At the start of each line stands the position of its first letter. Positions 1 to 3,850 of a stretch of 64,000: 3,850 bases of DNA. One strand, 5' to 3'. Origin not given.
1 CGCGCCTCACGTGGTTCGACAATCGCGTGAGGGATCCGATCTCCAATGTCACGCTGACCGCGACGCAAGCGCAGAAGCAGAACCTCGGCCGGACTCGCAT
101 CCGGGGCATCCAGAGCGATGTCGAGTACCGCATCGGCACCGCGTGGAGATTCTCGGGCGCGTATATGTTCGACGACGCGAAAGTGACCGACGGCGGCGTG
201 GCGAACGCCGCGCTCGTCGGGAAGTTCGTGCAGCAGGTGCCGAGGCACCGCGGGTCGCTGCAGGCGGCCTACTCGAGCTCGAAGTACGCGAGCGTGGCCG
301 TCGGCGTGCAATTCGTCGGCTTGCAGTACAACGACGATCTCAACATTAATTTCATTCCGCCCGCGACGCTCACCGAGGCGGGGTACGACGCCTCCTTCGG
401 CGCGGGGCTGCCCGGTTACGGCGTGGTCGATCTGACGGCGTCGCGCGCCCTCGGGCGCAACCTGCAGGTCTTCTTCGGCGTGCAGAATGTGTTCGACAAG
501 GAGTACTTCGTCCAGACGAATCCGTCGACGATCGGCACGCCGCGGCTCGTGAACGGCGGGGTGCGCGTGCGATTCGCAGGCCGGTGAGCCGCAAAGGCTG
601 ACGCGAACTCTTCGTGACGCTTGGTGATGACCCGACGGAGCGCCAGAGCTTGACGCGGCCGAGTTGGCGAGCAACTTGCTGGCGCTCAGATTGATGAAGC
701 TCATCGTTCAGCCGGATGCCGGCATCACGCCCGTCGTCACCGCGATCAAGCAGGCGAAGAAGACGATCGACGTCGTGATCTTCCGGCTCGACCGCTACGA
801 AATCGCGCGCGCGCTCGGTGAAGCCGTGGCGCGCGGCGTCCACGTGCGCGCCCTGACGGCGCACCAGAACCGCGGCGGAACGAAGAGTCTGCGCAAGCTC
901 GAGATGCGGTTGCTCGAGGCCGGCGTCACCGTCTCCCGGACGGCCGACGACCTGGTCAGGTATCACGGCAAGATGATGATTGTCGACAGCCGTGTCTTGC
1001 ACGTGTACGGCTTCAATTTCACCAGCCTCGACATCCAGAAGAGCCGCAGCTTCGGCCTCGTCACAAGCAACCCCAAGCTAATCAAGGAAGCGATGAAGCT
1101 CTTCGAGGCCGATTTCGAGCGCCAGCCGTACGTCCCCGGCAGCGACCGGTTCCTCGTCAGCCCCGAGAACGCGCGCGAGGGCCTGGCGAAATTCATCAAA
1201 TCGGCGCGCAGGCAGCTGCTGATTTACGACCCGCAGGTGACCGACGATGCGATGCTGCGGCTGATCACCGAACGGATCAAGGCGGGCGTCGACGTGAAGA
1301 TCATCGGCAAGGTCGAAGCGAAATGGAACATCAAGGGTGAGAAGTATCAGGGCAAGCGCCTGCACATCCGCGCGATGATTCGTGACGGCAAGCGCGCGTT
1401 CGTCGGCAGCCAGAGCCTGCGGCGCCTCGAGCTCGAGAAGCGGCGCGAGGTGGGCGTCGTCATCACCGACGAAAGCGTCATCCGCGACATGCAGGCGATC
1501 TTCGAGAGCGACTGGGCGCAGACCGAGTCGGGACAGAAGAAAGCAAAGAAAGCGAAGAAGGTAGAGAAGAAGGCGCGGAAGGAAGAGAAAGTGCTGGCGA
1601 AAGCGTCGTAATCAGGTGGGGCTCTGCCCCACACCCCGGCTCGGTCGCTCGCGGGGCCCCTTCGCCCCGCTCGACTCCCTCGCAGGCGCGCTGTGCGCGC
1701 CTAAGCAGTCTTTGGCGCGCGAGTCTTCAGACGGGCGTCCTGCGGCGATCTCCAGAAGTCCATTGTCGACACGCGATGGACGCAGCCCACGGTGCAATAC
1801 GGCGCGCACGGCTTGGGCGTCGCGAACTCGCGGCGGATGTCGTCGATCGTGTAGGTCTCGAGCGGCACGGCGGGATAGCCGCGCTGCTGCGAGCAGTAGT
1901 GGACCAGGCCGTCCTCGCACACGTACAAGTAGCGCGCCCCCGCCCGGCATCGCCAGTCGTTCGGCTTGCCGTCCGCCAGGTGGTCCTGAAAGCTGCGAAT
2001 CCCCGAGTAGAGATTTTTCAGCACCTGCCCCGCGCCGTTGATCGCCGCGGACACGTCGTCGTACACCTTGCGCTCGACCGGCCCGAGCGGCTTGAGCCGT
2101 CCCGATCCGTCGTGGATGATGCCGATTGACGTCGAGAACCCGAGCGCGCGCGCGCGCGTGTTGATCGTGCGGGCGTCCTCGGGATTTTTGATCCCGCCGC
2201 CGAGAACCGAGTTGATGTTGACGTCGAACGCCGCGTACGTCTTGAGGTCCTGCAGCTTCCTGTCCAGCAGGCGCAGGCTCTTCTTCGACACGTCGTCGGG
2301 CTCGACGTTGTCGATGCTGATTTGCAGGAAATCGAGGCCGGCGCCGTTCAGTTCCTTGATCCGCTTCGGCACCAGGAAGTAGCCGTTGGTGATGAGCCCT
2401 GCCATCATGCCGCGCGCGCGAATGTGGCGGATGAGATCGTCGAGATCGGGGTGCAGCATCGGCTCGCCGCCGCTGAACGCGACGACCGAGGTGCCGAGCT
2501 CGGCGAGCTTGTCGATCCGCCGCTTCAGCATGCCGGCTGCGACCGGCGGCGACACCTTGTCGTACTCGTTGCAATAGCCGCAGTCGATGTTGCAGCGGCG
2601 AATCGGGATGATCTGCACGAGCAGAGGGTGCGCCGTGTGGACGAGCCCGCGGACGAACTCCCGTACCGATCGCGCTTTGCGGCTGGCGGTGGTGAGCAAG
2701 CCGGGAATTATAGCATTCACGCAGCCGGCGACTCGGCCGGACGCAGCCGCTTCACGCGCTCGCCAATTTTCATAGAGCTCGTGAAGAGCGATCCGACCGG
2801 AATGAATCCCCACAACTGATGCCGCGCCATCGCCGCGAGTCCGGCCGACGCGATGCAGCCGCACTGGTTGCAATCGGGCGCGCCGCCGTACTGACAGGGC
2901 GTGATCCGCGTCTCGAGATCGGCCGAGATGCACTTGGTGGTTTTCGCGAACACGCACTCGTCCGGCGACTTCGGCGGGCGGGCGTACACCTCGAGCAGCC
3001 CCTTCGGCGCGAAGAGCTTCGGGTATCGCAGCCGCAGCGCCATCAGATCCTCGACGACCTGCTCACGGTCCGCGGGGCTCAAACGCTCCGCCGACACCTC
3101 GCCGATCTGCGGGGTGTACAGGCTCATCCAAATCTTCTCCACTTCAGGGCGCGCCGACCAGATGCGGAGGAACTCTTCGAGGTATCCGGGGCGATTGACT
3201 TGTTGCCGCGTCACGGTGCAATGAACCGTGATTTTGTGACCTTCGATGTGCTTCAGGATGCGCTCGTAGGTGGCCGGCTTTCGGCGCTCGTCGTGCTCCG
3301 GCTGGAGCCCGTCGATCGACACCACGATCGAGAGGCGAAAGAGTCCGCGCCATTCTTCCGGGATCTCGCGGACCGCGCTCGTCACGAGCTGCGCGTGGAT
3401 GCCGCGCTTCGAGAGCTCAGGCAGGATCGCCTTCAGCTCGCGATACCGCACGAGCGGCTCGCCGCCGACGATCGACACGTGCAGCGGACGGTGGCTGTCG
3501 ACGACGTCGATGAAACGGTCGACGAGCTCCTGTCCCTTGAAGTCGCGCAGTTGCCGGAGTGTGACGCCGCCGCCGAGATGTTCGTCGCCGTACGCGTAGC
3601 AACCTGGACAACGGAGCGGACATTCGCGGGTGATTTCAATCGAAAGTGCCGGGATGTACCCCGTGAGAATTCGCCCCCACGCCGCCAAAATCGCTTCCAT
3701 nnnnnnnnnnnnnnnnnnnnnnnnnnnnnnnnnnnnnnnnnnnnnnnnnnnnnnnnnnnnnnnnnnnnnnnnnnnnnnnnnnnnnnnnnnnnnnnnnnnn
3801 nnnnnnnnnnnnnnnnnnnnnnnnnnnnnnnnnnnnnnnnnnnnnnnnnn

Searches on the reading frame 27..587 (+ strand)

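Call 24: search_protein_families(library=pfam, proteins=[window:27-587:+], max_evalue=0.001)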
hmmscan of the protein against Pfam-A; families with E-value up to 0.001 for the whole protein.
window:27-587:+ (186 aa): 1 family
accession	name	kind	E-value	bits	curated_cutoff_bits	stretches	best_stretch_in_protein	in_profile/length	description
PF00593.30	TonB_dep_Rec_b-barrel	-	3e-16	60.8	27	1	3-155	299-436/436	TonB dependent receptor-like, beta-barrel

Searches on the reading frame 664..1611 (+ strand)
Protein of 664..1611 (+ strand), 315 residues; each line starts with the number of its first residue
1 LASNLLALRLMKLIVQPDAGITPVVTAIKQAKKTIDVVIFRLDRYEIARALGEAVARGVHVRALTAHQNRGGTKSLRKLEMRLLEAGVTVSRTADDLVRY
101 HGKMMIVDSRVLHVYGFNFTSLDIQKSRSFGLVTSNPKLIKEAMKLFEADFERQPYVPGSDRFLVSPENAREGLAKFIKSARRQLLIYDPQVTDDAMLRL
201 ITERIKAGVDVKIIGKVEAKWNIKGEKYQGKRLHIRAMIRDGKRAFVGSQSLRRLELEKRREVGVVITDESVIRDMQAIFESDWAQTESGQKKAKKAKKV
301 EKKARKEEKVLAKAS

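Call 24: search_protein_families(library=pfam, proteins=[window:664-1611:+], max_evalue=0.001)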
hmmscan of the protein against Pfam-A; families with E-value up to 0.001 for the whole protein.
window:664-1611:+ (315 aa): 3 families
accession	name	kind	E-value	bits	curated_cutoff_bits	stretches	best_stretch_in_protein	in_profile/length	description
PF13091.12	PLDc_2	-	3e-33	114.9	27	2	25-150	2-131/132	PLD-like domain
PF00614.28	PLDc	-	1.3e-06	28.6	21.9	0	99-120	4-25/28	Phospholipase D Active site motif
PF17941.7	PP_kinase_C_1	-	0.00063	19.8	25.7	0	27-148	26-159/167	Polyphosphate kinase C-terminal domain 1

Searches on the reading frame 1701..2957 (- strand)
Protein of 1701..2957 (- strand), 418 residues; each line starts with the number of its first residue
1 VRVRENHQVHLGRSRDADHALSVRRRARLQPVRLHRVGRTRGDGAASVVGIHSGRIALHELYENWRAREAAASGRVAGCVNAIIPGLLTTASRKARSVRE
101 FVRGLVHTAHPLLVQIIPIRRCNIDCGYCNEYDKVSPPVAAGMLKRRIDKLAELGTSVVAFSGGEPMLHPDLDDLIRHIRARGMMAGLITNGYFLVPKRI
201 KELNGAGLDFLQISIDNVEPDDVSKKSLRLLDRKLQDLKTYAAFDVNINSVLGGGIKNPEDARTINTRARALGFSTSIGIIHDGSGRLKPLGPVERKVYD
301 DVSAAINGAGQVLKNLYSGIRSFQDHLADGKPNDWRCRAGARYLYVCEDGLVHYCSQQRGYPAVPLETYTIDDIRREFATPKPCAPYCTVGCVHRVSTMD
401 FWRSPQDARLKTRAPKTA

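Call 24: search_protein_families(library=pfam, proteins=[window:1701-2957:-], max_evalue=0.001)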
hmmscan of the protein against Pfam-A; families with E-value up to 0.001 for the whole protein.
window:1701-2957:- (418 aa): 2 families
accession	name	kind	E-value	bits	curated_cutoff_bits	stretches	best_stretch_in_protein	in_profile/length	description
PF04055.27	Radical_SAM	-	4.9e-19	69.5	29.5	1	116-227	1-116/166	Radical SAM superfamily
PF13353.11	Fer4_12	-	0.00091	20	22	0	120-196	13-95/137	4Fe-4S single cluster domain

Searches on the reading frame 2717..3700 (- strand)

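Call 24: search_protein_families(library=pfam, proteins=[window:2717-3700:-], max_evalue=0.001)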
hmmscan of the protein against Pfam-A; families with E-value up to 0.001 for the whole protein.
window:2717-3700:- (327 aa): 2 families
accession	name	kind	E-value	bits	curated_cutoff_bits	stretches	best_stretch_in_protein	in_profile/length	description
PF04055.27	Radical_SAM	-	1.1e-11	45.6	29.5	1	21-153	1-134/166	Radical SAM superfamily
PF13353.11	Fer4_12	-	8.5e-06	26.6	22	1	25-108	13-89/137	4Fe-4S single cluster domain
